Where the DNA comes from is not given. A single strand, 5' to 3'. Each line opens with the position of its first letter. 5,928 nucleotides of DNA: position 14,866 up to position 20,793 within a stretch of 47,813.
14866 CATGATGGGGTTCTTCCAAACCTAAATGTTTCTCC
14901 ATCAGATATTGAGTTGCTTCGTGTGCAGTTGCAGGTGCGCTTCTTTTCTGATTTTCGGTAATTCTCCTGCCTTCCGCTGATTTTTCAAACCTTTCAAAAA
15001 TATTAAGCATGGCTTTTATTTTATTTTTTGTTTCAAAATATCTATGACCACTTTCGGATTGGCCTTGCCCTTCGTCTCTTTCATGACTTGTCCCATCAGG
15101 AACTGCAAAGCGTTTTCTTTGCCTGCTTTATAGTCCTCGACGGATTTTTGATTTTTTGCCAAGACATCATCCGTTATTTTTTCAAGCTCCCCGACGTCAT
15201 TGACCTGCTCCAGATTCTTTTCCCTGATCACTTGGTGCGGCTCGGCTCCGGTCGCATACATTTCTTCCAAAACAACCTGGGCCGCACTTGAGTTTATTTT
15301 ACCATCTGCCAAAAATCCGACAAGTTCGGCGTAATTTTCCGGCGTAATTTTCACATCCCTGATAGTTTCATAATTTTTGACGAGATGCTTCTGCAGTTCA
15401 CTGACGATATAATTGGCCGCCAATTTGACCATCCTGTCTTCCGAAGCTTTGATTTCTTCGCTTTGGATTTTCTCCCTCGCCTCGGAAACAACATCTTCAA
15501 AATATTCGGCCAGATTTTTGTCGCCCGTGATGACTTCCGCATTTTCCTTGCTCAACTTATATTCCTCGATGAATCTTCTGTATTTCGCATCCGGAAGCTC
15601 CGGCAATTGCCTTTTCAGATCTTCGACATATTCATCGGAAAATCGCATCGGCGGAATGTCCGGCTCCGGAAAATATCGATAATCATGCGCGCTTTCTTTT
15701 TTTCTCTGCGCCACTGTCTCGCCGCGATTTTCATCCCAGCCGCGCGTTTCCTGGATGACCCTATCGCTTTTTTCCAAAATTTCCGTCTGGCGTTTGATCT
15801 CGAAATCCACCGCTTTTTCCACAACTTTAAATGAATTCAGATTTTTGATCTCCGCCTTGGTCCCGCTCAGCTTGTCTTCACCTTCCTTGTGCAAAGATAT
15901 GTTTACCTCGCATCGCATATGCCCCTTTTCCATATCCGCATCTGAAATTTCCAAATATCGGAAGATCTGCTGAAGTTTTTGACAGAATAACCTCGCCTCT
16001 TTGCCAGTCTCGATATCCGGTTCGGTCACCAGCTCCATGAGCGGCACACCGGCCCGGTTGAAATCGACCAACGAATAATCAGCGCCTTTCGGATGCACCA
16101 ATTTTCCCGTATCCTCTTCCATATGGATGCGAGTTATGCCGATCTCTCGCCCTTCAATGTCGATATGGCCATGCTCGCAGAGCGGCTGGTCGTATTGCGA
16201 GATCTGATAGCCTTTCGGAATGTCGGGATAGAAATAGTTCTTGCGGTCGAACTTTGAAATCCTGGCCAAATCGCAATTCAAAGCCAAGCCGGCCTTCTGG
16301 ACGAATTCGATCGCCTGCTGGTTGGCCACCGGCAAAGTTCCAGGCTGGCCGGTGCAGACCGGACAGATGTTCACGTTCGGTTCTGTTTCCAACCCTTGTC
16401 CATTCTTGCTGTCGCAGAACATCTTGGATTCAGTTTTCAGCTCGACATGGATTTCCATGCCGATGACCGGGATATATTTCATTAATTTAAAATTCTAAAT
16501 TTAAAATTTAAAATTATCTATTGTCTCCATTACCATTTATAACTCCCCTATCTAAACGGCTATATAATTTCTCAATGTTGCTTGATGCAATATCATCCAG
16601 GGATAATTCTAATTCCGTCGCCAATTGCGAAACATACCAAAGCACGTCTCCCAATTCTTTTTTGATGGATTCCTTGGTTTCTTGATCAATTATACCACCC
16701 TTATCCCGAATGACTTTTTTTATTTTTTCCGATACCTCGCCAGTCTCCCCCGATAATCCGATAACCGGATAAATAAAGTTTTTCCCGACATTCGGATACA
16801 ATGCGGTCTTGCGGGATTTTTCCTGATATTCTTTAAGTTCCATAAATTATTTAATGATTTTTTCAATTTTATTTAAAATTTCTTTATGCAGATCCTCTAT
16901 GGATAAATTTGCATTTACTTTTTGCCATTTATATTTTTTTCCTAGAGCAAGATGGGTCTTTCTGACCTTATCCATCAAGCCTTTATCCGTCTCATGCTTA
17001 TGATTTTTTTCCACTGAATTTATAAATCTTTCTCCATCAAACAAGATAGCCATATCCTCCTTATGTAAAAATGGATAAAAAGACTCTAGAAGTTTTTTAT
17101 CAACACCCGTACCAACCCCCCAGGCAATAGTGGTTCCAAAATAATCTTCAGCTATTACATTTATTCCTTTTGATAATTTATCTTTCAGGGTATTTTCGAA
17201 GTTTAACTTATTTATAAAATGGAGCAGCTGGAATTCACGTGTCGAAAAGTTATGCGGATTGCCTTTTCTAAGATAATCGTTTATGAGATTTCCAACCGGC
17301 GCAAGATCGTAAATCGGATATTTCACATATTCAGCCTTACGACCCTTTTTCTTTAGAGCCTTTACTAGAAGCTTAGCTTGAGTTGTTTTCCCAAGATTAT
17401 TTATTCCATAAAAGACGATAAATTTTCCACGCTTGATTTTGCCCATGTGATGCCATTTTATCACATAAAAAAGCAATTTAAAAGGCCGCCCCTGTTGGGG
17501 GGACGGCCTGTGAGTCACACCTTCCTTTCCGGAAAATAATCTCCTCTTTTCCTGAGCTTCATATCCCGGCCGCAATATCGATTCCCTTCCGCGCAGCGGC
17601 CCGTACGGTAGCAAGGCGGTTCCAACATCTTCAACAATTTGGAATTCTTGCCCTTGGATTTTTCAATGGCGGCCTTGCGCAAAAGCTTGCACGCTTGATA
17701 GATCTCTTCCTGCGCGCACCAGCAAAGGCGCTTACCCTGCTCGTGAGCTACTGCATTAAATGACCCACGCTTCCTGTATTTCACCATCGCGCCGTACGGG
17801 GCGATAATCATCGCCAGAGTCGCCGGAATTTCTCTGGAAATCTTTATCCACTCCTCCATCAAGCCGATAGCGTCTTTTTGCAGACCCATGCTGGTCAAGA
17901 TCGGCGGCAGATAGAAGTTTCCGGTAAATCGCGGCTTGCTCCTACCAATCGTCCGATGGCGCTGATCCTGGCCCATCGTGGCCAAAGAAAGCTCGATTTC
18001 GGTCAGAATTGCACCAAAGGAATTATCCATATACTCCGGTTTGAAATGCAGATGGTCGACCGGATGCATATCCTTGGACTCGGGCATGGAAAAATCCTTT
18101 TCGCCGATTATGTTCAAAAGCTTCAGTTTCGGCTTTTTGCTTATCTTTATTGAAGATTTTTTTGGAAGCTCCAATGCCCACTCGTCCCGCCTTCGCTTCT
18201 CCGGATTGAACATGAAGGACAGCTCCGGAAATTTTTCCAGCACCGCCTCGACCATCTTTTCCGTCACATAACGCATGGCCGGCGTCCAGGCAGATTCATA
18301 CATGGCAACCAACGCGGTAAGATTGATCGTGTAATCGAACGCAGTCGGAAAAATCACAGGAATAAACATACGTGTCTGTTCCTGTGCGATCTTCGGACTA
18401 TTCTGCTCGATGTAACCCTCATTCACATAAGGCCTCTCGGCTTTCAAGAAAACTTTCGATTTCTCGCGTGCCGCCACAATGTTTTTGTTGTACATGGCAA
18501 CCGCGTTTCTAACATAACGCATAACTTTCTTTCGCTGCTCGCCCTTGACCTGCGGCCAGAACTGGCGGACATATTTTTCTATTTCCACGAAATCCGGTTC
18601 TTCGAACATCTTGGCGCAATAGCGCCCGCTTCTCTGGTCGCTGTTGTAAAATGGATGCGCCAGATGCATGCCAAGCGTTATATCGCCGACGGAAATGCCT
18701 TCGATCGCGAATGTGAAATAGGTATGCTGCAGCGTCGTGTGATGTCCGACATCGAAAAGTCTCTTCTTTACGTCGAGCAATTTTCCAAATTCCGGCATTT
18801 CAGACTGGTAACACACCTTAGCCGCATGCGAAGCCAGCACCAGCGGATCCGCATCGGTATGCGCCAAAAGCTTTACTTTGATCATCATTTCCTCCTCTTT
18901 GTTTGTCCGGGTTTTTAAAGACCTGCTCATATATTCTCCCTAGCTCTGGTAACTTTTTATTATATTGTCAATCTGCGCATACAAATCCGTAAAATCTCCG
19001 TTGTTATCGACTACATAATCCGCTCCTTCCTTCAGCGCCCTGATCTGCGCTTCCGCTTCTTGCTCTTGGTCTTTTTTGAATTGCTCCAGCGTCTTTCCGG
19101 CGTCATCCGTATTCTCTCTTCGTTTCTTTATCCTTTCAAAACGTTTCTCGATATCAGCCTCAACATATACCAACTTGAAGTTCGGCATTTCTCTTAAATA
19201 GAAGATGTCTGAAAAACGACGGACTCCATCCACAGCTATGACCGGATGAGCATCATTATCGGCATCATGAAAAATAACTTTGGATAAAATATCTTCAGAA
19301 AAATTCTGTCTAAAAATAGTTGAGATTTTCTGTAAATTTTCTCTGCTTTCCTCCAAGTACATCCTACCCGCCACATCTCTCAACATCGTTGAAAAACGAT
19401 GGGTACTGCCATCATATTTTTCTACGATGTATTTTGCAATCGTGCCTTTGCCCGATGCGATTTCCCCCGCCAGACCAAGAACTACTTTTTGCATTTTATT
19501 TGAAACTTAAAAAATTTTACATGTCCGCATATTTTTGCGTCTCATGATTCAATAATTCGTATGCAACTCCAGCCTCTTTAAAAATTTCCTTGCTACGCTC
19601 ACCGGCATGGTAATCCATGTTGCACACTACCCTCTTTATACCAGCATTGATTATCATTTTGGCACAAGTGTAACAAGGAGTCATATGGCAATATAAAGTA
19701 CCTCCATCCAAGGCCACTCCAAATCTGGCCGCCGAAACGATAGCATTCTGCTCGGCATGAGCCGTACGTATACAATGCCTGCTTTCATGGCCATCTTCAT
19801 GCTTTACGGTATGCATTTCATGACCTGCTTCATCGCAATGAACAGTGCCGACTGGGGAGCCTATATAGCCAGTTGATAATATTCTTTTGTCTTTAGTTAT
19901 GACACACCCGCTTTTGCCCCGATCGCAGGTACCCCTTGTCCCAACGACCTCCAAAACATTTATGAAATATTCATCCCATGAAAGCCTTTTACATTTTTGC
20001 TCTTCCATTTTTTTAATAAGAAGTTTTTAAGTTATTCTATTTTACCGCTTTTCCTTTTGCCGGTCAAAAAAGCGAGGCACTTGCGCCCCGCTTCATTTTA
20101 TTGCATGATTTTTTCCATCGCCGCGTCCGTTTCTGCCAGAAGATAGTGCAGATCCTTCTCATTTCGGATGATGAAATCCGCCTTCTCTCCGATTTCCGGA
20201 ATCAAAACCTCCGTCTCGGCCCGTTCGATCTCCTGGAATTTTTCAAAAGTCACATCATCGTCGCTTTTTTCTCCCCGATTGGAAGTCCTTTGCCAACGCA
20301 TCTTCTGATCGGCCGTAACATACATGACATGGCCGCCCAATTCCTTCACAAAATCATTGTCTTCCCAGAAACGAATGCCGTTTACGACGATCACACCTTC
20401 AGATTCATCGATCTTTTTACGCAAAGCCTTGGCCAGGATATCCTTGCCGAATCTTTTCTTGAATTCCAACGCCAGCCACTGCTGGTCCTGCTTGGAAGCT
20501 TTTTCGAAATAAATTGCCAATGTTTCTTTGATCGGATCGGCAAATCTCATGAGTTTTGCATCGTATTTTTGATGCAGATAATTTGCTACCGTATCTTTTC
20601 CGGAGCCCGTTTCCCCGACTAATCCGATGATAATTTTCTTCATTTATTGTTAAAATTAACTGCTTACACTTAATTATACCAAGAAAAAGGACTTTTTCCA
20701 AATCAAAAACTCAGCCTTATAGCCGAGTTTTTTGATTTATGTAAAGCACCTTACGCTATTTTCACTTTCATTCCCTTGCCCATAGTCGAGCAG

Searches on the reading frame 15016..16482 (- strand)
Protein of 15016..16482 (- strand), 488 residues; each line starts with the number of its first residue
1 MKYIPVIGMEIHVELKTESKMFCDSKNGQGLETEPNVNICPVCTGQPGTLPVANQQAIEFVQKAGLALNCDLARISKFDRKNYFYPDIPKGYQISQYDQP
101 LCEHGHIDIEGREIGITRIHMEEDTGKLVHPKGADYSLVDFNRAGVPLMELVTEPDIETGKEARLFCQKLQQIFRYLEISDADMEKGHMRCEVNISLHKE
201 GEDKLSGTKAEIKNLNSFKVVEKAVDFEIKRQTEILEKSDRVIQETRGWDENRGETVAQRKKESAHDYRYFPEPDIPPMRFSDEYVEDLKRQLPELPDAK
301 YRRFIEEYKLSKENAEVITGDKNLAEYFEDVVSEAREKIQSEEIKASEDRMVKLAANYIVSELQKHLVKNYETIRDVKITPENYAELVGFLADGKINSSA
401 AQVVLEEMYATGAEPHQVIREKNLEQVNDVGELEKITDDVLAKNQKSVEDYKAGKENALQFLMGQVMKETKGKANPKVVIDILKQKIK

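Call 11: search_protein_families(library=pfam, proteins=[window:15016-16482:-])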
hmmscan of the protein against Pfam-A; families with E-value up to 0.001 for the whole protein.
window:15016-16482:- (488 aa): 2 families
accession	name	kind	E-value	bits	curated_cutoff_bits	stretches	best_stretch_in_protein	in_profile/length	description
PF02934.20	GatB_N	-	6.2e-117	390.1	23.4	1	6-287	2-277/277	GatB/GatE catalytic domain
PF02637.23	GatB_Yqey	-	1.9e-44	151.6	27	1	349-487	10-148/148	GatB domain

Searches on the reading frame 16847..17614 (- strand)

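Call 11: search_protein_families(library=pfam, proteins=[window:16847-17614:-])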
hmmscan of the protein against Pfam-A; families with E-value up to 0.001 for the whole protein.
window:16847-17614:- (255 aa): 1 family
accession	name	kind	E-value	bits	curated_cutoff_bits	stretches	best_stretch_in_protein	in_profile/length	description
PF02223.23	Thymidylate_kin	-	1e-17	64.9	27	1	70-246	3-185/185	Thymidylate kinase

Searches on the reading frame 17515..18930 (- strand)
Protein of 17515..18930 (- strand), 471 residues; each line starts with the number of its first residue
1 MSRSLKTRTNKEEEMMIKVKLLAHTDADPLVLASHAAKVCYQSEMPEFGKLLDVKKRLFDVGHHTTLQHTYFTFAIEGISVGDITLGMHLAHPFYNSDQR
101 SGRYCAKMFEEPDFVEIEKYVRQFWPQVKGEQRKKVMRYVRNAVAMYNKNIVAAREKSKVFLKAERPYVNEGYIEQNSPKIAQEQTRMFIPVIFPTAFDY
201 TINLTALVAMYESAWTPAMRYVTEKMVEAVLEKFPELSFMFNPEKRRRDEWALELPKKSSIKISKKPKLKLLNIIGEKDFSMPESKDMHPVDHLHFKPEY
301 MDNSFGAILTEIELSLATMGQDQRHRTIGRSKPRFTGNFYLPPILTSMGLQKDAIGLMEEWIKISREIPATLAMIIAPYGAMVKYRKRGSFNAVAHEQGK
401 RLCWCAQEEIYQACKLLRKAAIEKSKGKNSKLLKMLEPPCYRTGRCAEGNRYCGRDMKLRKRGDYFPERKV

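Call 11: search_protein_families(library=pfam, proteins=[window:17515-18930:-])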
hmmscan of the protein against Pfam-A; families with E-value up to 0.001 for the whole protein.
window:17515-18930:- (471 aa): 1 family
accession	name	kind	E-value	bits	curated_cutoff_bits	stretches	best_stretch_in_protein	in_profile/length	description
PF02511.20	Thy1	-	5.9e-22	78.8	24.8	1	20-235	1-190/191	Thymidylate synthase complementing protein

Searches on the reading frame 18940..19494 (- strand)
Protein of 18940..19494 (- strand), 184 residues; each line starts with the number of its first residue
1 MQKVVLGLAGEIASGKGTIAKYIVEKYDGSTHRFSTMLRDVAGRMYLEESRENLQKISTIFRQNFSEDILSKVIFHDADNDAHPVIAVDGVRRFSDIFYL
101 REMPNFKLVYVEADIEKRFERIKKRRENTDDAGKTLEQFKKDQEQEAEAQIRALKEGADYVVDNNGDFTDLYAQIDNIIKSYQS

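Call 54: search_protein_families(library=pfam, proteins=[window:18940-19494:-])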
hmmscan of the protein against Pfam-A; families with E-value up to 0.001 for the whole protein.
window:18940-19494:- (184 aa): 5 families
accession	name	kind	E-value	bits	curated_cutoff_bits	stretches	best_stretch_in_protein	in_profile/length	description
PF13207.12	AAA_17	-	2.5e-11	44.5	27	1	13-132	5-131/136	AAA domain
PF13238.12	AAA_18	-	1.4e-08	35.6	29.4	1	8-132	3-118/128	AAA domain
PF01121.26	CoaE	-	6.2e-07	29.7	27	0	5-78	2-76/180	Dephospho-CoA kinase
PF01712.25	dNK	-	9e-05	22.8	27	0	107-181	125-197/203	Deoxynucleoside kinase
PF13189.12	Cytidylate_kin2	-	0.00059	20.5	28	0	18-143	14-150/176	Cytidylate kinase-like family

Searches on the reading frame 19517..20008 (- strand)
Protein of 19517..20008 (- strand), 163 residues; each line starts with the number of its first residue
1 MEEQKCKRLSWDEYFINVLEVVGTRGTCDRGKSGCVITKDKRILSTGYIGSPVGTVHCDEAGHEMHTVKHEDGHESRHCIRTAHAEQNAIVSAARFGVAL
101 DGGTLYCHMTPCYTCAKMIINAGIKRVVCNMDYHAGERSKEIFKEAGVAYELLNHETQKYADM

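Call 54: search_protein_families(library=pfam, proteins=[window:19517-20008:-])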
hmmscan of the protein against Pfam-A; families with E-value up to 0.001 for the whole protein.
window:19517-20008:- (163 aa): 2 families
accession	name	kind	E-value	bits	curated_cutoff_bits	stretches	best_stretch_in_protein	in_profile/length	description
PF00383.29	dCMP_cyt_deam_1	-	1.8e-21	76.4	25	1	10-130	2-101/102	Cytidine and deoxycytidylate deaminase zinc-binding region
PF14437.12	MafB19-deam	-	1.7e-16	60.8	27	1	10-136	2-106/142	MafB19-like deaminase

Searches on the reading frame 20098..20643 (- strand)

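Call 54: search_protein_families(library=pfam, proteins=[window:20098-20643:-])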
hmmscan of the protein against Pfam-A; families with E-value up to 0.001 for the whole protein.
window:20098-20643:- (181 aa): 9 families
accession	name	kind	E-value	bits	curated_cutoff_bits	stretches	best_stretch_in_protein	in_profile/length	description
PF21448.3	DNMK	-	1.1e-12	48.6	27.1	1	5-68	2-64/232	Deoxynucleotide monophosphate kinase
PF13238.12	AAA_18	-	3.2e-08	34.5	29.4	1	6-130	1-118/128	AAA domain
PF13207.12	AAA_17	-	2e-06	28.6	27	1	10-130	2-130/136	AAA domain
PF00005.33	ABC_tran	-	8.1e-06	26.9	25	0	5-29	13-37/137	ABC transporter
PF04275.20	P-mevalo_kinase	-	8.5e-05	22.9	33.8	0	9-43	2-39/114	Phosphomevalonate kinase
PF01121.26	CoaE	-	8.6e-05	22.7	27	0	4-32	1-28/180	Dephospho-CoA kinase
PF13671.12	AAA_33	-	0.00013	22.7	27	1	7-139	3-136/143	AAA domain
PF14532.12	Sigma54_activ_2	-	0.00042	21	25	0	8-59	26-75/138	Sigma-54 interaction domain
PF00158.32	Sigma54_activat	-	0.00092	19.4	20.2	0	6-34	25-53/168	Sigma-54 interaction domain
